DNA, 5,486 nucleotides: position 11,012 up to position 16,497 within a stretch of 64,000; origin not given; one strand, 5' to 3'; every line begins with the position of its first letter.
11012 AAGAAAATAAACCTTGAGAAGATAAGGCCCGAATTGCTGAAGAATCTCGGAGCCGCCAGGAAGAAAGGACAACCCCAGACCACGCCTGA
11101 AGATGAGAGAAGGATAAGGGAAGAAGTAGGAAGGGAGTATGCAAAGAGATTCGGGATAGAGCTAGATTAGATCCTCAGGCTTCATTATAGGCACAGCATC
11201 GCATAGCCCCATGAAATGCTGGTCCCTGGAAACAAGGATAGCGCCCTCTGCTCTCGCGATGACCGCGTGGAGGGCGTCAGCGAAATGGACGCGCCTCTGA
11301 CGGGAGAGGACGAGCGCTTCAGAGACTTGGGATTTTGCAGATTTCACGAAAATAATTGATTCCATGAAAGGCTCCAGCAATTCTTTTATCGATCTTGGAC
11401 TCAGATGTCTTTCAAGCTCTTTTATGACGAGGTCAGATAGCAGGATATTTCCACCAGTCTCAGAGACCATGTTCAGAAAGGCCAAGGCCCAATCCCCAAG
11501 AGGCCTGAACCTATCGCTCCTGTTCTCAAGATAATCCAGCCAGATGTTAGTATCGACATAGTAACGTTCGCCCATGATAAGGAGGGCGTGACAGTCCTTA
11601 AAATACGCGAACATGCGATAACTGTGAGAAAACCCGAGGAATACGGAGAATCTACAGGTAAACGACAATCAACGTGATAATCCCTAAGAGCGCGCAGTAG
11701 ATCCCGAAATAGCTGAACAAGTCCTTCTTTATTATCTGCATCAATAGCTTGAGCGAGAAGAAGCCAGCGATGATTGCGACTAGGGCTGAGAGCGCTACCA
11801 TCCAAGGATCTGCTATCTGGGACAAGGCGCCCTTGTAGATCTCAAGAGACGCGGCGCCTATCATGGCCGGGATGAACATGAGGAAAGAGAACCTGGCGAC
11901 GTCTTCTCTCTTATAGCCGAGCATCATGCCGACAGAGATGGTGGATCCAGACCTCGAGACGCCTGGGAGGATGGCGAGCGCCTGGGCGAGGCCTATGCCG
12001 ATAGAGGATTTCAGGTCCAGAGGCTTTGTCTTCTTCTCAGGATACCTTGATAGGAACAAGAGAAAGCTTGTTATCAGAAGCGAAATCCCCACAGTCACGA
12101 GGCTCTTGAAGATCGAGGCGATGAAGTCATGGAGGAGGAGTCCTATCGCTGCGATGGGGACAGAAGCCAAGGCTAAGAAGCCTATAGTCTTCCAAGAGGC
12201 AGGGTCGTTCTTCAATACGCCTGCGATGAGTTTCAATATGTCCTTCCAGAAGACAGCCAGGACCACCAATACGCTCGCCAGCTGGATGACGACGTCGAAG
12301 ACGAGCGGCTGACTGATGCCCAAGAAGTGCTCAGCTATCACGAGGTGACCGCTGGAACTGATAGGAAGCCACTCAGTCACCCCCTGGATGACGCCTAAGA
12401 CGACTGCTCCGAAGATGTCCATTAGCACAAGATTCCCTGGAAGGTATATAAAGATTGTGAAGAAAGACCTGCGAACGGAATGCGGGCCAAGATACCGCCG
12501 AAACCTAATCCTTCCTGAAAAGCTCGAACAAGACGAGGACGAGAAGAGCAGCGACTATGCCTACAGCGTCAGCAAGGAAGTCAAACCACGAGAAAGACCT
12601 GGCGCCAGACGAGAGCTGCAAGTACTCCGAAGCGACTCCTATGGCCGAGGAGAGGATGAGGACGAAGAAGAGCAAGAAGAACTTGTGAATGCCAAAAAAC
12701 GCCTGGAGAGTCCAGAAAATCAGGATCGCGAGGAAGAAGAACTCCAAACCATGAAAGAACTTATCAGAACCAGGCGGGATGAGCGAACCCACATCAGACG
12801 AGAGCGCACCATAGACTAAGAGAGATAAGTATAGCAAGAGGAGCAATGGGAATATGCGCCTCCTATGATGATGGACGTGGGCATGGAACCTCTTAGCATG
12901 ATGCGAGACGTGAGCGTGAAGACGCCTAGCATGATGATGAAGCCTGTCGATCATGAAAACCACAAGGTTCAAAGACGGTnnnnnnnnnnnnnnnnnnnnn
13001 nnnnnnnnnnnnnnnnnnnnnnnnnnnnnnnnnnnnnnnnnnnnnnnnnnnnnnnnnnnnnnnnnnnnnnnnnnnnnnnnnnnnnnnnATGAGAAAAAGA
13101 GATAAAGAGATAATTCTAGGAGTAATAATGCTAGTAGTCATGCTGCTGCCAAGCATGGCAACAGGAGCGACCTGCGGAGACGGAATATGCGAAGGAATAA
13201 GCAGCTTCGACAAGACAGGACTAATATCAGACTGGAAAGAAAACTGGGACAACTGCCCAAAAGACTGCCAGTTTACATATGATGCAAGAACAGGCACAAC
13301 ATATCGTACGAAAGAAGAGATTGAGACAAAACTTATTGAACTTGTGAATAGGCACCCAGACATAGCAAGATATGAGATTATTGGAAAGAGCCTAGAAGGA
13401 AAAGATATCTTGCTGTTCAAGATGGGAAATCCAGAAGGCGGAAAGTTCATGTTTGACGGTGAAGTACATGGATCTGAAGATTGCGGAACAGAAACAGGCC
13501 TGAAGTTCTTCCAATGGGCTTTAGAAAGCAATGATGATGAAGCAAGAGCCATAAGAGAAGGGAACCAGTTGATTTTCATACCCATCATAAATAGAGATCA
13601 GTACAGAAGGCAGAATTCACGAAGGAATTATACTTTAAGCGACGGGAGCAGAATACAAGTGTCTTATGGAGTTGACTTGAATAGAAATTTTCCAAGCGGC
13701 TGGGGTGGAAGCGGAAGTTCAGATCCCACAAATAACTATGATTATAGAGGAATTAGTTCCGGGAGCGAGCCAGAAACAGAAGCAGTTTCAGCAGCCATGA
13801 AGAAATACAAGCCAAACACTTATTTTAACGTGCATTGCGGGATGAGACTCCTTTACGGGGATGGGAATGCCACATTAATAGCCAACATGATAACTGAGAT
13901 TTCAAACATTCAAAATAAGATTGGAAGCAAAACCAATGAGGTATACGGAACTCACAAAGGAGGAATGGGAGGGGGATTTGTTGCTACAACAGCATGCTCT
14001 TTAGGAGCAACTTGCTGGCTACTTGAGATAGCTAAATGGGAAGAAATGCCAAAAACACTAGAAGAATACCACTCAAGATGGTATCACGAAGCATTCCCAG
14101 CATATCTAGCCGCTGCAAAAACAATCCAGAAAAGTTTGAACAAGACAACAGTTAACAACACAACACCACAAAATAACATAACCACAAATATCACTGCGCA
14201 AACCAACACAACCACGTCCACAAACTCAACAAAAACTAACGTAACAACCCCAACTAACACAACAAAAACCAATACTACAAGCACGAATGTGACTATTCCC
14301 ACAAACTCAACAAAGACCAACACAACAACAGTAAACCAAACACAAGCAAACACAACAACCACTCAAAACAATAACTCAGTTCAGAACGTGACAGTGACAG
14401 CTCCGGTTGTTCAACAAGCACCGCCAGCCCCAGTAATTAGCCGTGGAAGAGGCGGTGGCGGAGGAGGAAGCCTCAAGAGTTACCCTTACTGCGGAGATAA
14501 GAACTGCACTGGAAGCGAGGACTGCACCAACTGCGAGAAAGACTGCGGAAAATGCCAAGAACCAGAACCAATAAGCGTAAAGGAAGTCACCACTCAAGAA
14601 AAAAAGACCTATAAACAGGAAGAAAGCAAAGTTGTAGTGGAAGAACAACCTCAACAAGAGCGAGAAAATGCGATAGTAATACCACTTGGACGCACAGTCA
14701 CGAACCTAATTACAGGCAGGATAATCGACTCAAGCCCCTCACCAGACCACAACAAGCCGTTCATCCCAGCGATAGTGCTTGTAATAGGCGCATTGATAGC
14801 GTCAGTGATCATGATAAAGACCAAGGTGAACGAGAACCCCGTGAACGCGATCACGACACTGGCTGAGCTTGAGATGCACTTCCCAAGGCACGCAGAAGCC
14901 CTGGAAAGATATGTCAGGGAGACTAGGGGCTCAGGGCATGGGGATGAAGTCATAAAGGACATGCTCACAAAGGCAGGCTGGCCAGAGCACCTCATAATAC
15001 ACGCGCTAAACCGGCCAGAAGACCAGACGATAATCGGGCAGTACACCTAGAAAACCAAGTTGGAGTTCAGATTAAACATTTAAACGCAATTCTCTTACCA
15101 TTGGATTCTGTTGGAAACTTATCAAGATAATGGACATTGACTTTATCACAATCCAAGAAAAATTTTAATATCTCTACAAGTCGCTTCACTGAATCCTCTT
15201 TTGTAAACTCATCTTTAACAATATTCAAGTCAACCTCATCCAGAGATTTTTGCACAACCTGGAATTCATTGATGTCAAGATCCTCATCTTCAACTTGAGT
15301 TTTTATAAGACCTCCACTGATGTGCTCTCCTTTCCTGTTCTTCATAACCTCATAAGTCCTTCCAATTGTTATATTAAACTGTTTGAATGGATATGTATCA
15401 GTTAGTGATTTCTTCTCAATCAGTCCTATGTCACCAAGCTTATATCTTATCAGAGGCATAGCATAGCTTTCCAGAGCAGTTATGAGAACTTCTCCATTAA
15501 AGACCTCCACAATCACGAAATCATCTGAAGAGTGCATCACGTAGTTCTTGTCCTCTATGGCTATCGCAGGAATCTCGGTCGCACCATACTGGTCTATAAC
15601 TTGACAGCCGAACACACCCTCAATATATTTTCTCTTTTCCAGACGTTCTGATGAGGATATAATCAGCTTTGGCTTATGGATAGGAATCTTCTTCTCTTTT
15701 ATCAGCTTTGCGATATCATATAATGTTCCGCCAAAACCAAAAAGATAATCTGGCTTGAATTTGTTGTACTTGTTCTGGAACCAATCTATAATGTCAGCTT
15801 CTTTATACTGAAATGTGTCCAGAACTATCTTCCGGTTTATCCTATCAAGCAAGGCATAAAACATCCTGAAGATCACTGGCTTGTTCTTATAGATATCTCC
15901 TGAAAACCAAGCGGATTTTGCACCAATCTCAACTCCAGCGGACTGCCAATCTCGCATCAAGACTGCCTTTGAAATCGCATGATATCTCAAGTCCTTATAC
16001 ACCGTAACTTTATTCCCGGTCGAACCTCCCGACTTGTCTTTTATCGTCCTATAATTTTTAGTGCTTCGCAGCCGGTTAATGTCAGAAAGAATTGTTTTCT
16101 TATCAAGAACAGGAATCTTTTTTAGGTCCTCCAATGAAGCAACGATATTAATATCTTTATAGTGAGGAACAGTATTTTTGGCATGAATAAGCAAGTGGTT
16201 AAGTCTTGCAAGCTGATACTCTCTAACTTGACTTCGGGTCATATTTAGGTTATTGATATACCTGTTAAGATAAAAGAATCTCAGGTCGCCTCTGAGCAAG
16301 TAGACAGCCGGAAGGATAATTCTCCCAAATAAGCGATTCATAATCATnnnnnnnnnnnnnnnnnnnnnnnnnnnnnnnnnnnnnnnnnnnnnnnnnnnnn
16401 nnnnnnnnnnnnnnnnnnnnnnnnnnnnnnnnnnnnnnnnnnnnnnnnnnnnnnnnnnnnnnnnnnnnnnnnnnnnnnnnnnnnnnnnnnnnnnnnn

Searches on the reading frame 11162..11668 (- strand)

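Call 9: search_protein_families(library=pfam, proteins=[window:11162-11668:-], max_evalue=0.001)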
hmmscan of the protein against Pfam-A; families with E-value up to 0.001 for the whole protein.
window:11162-11668:- (168 aa): 2 families
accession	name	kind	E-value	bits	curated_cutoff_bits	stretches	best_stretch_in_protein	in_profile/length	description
PF01850.27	PIN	-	1.1e-12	49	23.6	1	36-152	1-114/120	PIN domain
PF16289.11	PIN_12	-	0.0002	22.2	32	1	37-97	2-56/172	PIN domain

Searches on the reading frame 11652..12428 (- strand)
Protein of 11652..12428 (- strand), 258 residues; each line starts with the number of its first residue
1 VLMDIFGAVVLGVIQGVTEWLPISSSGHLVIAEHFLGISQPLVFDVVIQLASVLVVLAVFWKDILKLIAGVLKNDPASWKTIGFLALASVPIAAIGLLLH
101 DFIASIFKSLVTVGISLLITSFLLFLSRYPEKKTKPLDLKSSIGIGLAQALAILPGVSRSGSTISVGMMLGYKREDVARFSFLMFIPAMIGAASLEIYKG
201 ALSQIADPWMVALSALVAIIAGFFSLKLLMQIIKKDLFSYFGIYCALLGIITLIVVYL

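Call 9: search_protein_families(library=pfam, proteins=[window:11652-12428:-], max_evalue=0.001)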
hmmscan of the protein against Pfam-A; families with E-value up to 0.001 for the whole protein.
window:11652-12428:- (258 aa): 1 family
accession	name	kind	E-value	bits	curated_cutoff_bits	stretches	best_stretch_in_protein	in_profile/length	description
PF02673.24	BacA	-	5.4e-74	249.6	33.4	1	8-251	1-257/257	Bacitracin resistance protein BacA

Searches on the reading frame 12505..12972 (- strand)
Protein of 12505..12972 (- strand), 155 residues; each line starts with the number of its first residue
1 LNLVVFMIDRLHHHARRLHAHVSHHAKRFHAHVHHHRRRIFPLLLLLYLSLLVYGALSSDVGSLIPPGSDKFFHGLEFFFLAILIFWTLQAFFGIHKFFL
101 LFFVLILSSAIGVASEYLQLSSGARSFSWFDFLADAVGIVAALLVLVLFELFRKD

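Call 26: search_protein_families(library=pfam, proteins=[window:12505-12972:-], max_evalue=0.5)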
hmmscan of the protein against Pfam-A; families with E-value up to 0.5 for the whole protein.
window:12505-12972:- (155 aa): 2 families
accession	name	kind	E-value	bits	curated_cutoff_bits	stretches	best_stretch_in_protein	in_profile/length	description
PF04892.17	VanZ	-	0.00026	22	30.1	1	70-149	57-125/126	VanZ like family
PF02990.21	EMP70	-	0.1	11.6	27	1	85-136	442-494/517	Endomembrane protein 70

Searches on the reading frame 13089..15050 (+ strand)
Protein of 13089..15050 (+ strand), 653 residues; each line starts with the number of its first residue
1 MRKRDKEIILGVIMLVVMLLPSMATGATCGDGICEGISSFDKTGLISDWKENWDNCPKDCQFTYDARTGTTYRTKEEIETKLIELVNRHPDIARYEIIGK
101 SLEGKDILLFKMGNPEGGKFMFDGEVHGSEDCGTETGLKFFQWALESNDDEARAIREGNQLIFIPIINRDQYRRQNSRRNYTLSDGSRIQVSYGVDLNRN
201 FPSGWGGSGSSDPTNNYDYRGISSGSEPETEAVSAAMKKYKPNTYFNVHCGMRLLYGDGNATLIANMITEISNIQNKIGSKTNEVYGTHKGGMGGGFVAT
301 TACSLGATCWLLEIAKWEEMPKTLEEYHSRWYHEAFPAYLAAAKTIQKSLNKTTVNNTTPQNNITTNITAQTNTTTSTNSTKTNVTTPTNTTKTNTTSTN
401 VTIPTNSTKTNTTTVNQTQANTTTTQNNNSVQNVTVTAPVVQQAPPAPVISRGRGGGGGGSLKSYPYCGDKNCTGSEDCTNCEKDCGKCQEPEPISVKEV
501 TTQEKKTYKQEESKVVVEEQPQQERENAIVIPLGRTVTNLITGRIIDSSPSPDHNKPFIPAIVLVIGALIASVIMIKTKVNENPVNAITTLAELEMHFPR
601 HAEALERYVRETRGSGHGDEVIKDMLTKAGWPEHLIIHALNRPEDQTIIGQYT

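Call 9: search_protein_families(library=pfam, proteins=[window:13089-15050:+], max_evalue=0.001)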
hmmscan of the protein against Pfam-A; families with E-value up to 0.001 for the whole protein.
window:13089-15050:+ (653 aa): 1 family
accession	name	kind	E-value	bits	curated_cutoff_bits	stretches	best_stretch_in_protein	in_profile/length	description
PF00246.29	Peptidase_M14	-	1.4e-30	107.4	21.6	1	79-317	2-194/286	Zinc carboxypeptidase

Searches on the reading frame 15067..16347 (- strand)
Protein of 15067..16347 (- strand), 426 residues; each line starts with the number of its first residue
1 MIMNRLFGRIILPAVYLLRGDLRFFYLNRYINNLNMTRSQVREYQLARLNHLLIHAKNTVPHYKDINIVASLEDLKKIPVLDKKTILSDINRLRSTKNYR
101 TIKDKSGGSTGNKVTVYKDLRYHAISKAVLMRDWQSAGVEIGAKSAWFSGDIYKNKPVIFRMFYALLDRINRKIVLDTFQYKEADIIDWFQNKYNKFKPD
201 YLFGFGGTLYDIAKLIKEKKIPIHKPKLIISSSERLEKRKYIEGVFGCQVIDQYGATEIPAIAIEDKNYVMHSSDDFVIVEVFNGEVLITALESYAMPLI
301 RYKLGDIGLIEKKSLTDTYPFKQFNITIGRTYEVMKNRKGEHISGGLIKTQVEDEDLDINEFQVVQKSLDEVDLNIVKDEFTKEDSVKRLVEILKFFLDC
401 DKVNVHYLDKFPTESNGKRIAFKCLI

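Call 9: search_protein_families(library=pfam, proteins=[window:15067-16347:-], max_evalue=0.001)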
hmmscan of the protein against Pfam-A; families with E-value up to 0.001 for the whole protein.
window:15067-16347:- (426 aa): 0 families

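Call 26: search_protein_families(library=pfam, proteins=[window:15067-16347:-], max_evalue=0.5)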
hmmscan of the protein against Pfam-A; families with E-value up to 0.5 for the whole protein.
window:15067-16347:- (426 aa): 2 families
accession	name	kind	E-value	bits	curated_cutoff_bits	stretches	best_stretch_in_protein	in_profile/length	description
PF12167.14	Arm-DNA-bind_2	-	0.17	12.4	22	0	164-183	40-59/65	Arm DNA-binding domain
PF23833.1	DUF7203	-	0.21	12.2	27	0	123-153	74-104/109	Family of unknown function (DUF7203)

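Call 49: search_protein_families(library=ncbifam, proteins=[window:15067-16347:-], max_evalue=0.01)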
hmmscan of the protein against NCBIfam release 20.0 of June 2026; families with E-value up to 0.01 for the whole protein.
window:15067-16347:- (426 aa): 7 families
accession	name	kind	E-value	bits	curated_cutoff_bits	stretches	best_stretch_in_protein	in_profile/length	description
NF045666.1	DVU1553_fam_AMP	equivalog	1.6e-19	70.2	300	2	188-314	172-314/331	DVU_1553 family AMP-dependent CoA ligase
TIGR02304.1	aden_form_hyp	equivalog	3.1e-11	42.9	251.9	1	172-407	163-406/430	F390 synthetase-related protein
NF053551.1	FlxY_rubin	equivalog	9.8e-08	31.1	520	1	278-379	270-373/424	flexirubin biosynthesis putative acyl-CoA ligase FlxY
NF041878.1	paak_haloarch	equivalog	2.5e-07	29.7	700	1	278-380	272-376/427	phenylacetate--CoA ligase PaaK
NF041217.1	BagE_FevW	exception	1.1e-06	27.9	800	1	238-308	208-289/424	bagremycin/ferroverdin synthetase BagE/FevW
TIGR02155.1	PA_CoA_ligase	equivalog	2e-05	23.3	646.3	0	270-312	259-301/422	phenylacetate--CoA ligase PaaK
TIGR03335.1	F390_ftsA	equivalog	0.0056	15.4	458.7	0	233-284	215-266/445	coenzyme F390 synthetase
